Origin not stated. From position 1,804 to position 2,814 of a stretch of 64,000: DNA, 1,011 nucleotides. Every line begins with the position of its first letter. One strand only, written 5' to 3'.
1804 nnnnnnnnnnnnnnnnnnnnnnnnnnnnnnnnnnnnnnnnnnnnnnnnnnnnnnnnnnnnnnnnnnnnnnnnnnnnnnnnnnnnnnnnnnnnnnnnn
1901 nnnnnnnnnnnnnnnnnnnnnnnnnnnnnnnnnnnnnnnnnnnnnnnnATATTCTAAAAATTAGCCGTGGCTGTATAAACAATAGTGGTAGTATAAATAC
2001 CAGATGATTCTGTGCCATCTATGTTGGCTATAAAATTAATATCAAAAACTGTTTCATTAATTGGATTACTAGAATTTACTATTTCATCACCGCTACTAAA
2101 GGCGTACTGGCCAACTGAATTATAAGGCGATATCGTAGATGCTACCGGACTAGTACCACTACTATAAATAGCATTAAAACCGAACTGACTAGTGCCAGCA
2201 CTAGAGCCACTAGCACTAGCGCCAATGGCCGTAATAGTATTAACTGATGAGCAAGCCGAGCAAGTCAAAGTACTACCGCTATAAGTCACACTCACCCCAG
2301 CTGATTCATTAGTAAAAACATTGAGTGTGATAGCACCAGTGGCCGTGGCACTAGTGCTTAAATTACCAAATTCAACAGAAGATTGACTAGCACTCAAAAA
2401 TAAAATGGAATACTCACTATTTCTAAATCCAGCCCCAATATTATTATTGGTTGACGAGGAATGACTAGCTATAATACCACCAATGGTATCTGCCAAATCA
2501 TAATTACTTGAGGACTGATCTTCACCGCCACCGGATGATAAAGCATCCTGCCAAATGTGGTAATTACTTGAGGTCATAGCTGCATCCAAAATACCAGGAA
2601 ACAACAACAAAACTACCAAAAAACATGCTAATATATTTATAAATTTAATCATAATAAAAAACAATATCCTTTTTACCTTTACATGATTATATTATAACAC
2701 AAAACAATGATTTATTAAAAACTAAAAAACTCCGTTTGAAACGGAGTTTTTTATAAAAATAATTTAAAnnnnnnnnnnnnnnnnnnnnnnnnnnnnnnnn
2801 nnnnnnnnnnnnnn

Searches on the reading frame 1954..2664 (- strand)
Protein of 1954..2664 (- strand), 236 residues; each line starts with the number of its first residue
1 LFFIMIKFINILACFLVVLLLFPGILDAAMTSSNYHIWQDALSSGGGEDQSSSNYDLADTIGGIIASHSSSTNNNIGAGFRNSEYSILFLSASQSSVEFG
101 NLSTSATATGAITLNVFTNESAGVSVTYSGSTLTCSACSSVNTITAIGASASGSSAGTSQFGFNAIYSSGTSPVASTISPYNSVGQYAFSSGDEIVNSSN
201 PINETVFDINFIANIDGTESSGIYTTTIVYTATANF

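Call 8: search_protein_families(library=pfam, proteins=[window:1954-2664:-], max_evalue=1)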
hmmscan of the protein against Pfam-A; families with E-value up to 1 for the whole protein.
window:1954-2664:- (236 aa): 1 family
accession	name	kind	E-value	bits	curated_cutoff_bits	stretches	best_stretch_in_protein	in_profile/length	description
PF17589.7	DUF5487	-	0.67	10.5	27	1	206-231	5-32/66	Family of unknown function (DUF5487)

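Call 79: search_protein_families(library=pfam, proteins=[window:1954-2664:-], max_evalue=1)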
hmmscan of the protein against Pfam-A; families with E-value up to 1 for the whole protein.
window:1954-2664:- (236 aa): 1 family
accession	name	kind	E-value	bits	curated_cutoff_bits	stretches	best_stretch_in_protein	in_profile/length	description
PF17589.7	DUF5487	-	0.67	10.5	27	1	206-231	5-32/66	Family of unknown function (DUF5487)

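Call 82: search_solved_structures(query=A8, max_evalue=10)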
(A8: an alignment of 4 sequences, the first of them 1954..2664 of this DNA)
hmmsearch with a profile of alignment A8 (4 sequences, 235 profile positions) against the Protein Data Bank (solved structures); distinct sequences matched with E-value up to 10: 0.
